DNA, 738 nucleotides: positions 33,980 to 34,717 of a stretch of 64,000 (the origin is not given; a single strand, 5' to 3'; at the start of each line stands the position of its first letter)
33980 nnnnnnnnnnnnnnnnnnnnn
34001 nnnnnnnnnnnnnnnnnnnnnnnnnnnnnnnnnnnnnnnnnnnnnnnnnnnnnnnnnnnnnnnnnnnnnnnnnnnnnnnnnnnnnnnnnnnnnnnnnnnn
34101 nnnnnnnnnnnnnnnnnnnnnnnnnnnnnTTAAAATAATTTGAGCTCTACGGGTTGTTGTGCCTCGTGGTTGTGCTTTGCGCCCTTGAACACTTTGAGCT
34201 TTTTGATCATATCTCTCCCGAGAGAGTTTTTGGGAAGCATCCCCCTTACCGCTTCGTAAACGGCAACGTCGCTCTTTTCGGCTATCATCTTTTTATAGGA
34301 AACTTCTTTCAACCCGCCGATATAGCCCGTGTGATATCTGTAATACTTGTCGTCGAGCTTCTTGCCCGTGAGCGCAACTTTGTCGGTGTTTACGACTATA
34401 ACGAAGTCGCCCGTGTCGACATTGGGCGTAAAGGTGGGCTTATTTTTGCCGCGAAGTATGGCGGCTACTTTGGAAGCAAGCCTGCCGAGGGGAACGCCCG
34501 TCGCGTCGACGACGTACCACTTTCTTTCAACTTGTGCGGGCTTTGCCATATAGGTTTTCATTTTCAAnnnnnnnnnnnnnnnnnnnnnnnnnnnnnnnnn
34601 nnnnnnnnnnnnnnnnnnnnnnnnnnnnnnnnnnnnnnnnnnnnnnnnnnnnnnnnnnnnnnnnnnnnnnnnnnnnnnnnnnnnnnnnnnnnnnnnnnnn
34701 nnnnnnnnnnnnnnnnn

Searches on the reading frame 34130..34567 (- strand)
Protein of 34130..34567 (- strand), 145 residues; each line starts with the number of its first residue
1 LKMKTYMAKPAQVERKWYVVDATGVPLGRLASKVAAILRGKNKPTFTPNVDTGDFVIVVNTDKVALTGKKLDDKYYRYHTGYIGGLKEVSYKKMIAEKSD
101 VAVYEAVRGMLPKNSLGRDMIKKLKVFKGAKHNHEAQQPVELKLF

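Call 24: search_protein_families(library=pfam, proteins=[window:34130-34567:-], max_evalue=0.01)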
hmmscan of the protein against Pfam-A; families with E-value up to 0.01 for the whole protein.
window:34130-34567:- (145 aa): 1 family
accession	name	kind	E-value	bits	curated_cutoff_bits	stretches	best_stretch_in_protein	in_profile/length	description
PF00572.24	Ribosomal_L13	-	9.6e-50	168.1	23.8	1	15-133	1-119/119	Ribosomal protein L13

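Call 38: find_encoding_contigs(protein=window:34130-34567:-, flank=10000, max_places=10)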
Protein window:34130-34567:- (145 aa): no gene with exactly this product is on record in the collection.

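Call 42: find_encoding_contigs(protein=window:34133-34561:-, flank=10000, max_places=10)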
Protein seq(143 aa) (143 aa): 3 contigs read that carry it; 3 places shown.
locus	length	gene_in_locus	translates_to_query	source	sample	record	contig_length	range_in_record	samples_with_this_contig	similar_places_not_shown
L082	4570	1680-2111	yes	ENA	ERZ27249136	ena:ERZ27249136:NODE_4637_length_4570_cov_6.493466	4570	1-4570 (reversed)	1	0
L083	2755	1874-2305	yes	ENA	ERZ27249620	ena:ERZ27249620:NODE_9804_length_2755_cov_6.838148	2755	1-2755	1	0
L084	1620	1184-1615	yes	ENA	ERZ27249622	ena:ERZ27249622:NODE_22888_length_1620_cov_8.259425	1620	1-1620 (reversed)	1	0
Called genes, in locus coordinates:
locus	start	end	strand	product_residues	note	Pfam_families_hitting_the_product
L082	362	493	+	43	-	-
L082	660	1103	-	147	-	PF12844:HTH_19 (faint), PF13443:HTH_26 (faint), PF01381:HTH_3 (weak)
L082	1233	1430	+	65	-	-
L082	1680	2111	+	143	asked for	PF00572:Ribosomal_L13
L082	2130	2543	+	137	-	PF00380:Ribosomal_S9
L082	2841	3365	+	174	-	-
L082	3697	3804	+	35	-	-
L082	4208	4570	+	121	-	?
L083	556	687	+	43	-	-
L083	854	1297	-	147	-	PF12844:HTH_19 (faint), PF13443:HTH_26 (faint), PF01381:HTH_3 (weak)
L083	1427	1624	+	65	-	-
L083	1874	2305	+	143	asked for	PF00572:Ribosomal_L13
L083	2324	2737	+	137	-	PF00380:Ribosomal_S9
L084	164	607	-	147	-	PF12844:HTH_19 (faint), PF13443:HTH_26 (faint), PF01381:HTH_3 (weak)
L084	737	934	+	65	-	-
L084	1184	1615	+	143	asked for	PF00572:Ribosomal_L13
